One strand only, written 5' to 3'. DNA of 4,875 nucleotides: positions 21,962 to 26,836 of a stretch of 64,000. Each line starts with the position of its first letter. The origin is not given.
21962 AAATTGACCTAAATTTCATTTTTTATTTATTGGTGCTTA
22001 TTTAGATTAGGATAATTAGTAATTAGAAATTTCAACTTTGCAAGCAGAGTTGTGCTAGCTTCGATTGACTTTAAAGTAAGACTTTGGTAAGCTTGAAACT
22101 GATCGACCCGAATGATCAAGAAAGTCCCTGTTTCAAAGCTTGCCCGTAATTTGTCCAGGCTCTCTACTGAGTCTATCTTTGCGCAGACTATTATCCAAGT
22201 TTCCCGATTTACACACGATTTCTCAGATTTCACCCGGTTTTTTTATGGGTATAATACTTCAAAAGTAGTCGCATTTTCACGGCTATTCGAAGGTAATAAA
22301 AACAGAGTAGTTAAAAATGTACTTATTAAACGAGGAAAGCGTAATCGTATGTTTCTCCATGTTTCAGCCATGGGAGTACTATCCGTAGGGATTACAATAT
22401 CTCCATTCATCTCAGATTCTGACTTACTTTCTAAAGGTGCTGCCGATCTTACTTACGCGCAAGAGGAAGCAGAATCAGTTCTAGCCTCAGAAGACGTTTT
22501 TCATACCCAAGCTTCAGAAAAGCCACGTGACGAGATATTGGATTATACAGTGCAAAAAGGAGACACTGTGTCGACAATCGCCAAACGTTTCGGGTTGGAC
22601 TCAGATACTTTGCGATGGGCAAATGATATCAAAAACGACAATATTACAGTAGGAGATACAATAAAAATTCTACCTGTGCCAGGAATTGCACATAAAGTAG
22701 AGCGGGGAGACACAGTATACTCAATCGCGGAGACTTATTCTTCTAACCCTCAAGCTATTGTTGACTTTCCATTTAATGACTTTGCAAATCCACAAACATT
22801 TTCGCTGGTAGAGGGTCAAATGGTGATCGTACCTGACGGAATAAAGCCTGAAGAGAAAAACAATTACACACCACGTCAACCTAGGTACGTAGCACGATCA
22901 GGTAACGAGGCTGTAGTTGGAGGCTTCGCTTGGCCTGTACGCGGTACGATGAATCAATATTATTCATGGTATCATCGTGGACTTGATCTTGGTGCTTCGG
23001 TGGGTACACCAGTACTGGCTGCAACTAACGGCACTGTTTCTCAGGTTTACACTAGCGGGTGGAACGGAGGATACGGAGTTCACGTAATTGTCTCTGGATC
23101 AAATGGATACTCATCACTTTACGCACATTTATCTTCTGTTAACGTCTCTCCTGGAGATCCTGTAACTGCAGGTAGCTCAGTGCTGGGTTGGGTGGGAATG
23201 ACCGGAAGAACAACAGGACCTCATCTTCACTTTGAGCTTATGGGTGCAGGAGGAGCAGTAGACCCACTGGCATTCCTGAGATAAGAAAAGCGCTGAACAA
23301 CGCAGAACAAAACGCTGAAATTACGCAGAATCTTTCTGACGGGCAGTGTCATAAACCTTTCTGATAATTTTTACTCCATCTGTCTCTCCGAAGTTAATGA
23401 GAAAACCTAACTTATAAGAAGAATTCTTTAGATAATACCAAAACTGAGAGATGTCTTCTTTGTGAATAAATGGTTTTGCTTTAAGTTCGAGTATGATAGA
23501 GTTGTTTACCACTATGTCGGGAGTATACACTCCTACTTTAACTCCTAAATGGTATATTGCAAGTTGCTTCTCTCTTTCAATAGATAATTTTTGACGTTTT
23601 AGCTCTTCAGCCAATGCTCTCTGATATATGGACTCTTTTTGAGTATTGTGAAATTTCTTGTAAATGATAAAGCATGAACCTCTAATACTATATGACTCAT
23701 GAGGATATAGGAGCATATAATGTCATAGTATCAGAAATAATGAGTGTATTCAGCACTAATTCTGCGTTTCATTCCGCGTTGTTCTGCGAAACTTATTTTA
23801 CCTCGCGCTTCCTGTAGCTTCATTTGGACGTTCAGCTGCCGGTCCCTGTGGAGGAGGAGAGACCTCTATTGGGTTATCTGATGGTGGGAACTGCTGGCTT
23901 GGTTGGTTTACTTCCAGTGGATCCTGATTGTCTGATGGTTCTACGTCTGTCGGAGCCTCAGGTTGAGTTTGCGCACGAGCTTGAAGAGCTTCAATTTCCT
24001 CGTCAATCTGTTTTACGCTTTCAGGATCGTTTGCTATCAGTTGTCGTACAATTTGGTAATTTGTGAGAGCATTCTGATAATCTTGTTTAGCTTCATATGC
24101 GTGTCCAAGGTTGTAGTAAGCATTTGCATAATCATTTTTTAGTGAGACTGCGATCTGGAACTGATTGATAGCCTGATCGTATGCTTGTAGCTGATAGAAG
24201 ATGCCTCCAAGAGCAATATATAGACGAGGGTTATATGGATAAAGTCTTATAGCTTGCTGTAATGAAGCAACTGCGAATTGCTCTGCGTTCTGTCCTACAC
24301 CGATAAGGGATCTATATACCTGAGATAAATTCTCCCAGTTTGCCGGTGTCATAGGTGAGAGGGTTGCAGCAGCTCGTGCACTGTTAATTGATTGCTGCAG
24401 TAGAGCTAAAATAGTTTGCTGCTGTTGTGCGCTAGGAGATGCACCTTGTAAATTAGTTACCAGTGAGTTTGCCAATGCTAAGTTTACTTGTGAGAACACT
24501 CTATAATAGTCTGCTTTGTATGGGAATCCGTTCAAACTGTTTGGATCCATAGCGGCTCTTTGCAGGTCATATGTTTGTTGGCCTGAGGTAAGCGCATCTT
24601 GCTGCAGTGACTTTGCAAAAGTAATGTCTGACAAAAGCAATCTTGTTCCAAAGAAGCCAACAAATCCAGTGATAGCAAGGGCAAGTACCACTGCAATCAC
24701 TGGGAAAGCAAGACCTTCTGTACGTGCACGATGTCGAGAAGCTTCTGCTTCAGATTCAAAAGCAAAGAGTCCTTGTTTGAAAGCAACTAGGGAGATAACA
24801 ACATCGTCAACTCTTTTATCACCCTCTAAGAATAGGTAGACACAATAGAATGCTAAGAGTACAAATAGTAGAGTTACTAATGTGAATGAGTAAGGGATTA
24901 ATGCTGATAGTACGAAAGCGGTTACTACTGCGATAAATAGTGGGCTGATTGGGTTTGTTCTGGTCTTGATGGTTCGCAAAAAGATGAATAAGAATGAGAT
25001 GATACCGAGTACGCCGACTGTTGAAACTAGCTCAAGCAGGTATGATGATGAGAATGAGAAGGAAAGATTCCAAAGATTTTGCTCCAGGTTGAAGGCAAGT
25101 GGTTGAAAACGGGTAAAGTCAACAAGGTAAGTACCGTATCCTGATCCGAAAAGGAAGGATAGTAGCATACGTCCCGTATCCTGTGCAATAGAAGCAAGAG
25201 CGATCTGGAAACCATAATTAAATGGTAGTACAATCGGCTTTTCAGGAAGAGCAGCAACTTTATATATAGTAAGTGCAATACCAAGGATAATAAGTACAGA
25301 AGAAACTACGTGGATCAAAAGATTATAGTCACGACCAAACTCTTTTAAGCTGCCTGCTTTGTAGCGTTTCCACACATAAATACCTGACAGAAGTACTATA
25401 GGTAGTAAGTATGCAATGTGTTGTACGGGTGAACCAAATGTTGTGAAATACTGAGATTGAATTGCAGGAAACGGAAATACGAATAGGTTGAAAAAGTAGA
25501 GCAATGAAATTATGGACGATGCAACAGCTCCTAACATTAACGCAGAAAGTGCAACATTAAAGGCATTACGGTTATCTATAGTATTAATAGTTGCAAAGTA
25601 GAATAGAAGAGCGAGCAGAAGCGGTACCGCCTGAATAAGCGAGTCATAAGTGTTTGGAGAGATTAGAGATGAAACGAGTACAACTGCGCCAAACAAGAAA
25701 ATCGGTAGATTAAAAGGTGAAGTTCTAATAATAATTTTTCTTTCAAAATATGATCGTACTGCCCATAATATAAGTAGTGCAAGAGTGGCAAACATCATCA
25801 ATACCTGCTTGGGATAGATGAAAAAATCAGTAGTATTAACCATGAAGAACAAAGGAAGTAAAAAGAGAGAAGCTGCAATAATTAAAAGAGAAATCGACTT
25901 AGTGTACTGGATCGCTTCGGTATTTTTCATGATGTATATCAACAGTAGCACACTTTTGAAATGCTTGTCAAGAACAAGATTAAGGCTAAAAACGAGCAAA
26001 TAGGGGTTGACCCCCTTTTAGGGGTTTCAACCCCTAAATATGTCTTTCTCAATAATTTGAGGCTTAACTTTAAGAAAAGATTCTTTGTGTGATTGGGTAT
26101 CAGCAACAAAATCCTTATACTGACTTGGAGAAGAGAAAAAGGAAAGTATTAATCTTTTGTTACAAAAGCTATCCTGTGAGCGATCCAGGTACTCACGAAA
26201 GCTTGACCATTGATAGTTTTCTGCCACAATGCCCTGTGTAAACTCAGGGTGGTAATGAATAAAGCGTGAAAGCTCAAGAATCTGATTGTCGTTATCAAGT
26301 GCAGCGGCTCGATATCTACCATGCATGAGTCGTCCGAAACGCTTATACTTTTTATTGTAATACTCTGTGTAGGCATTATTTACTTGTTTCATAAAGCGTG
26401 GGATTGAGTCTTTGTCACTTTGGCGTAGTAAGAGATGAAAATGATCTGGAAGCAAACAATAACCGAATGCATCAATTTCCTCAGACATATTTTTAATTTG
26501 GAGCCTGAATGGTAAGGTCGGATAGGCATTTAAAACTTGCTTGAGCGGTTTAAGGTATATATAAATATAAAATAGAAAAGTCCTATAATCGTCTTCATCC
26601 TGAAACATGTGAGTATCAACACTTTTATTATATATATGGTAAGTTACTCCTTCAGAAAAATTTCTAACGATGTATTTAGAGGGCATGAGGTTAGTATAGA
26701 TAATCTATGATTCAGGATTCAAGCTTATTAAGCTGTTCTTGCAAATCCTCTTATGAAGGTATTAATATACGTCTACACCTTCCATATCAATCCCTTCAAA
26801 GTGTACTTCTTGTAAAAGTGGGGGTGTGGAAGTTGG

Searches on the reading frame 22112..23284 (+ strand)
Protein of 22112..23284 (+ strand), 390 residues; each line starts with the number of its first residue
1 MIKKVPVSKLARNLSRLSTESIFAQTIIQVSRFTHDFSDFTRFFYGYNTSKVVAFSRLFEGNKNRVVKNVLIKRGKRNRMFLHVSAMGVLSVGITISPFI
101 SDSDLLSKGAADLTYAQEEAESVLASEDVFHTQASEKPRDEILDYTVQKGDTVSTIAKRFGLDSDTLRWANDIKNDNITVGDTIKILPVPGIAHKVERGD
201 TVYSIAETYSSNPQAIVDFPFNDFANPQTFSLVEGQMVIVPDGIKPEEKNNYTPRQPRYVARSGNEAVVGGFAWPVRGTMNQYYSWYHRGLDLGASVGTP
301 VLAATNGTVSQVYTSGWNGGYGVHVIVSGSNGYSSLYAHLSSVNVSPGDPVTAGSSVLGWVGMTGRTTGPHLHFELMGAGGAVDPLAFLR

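Call 58: search_protein_families(library=pfam, proteins=[window:22112-23284:+], max_evalue=0.001)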
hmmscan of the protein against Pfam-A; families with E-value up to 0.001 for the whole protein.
window:22112-23284:+ (390 aa): 3 families
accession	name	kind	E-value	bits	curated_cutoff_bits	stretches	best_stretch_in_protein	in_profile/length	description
PF01551.29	Peptidase_M23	-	7.3e-28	97.1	28.7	1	287-385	2-96/96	Peptidase family M23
PF01476.26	LysM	-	5.9e-20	71.4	20.9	1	145-186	1-42/43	LysM domain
PF23473.1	LysM3_LYK4_5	-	5.6e-12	46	29.3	1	143-179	3-39/48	LYK4/5 LysM3 domain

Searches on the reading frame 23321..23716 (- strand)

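Call 59: search_protein_families(library=pfam, proteins=[window:23321-23716:-], max_evalue=0.001)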
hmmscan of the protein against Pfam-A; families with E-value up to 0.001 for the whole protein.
window:23321-23716:- (131 aa): 1 family
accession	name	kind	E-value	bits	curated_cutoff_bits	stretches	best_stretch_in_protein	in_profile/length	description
PF13366.12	PDDEXK_3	-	7.5e-27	94.5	22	1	7-116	3-113/117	PD-(D/E)XK nuclease superfamily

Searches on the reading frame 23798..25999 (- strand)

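Call 59: search_protein_families(library=pfam, proteins=[window:23798-25999:-], max_evalue=0.001)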
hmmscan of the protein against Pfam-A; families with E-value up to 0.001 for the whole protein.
window:23798-25999:- (733 aa): 8 families
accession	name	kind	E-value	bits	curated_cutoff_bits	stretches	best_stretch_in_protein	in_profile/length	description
PF13414.12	TPR_11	-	1.1e-10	41.4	26.8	1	599-638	2-41/42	TPR repeat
PF07719.23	TPR_2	-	4.1e-07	30.1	27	0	625-651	1-27/34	Tetratricopeptide repeat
PF00515.34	TPR_1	-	7e-07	29.2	27.8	1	625-649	1-25/34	Tetratricopeptide repeat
PF13424.12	TPR_12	-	2.7e-05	24.7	30.1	0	624-656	2-34/77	Tetratricopeptide repeat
PF13432.12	TPR_16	-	6.1e-05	23.8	32.7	0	602-650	8-56/65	Tetratricopeptide repeat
PF13181.12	TPR_8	-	0.00011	22.5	25.7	0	625-648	1-24/34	Tetratricopeptide repeat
PF13176.12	TPR_7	-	0.00022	21.5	27.9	0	627-650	1-24/36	Tetratricopeptide repeat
PF14559.12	TPR_19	-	0.00071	20.3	25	0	576-613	10-47/68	Tetratricopeptide repeat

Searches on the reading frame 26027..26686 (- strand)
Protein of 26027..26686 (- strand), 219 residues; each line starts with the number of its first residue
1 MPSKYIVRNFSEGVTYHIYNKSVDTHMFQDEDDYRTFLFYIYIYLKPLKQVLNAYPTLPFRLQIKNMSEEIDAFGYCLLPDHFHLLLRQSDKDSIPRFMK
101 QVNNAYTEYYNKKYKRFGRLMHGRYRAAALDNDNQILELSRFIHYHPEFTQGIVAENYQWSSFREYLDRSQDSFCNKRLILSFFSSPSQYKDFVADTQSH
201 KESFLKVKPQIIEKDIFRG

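Call 59: search_protein_families(library=pfam, proteins=[window:26027-26686:-], max_evalue=0.001)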
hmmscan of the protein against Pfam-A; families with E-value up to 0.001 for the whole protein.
window:26027-26686:- (219 aa): 1 family
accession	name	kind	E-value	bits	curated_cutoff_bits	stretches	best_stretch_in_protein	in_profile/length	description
PF01797.21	Y1_Tnp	-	1.7e-06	28.6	23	1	69-144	39-119/121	Transposase IS200 like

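Call 75: search_protein_families(library=ncbifam, proteins=[window:26027-26686:-], max_evalue=0.01)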
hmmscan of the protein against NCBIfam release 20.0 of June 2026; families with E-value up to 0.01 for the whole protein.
window:26027-26686:- (219 aa): 1 family
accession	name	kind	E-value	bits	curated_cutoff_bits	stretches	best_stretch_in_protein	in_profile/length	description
NF047646.1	REP_Tyr_transpos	equivalog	8.5e-10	38.7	80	1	68-160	44-143/146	REP-associated tyrosine transposase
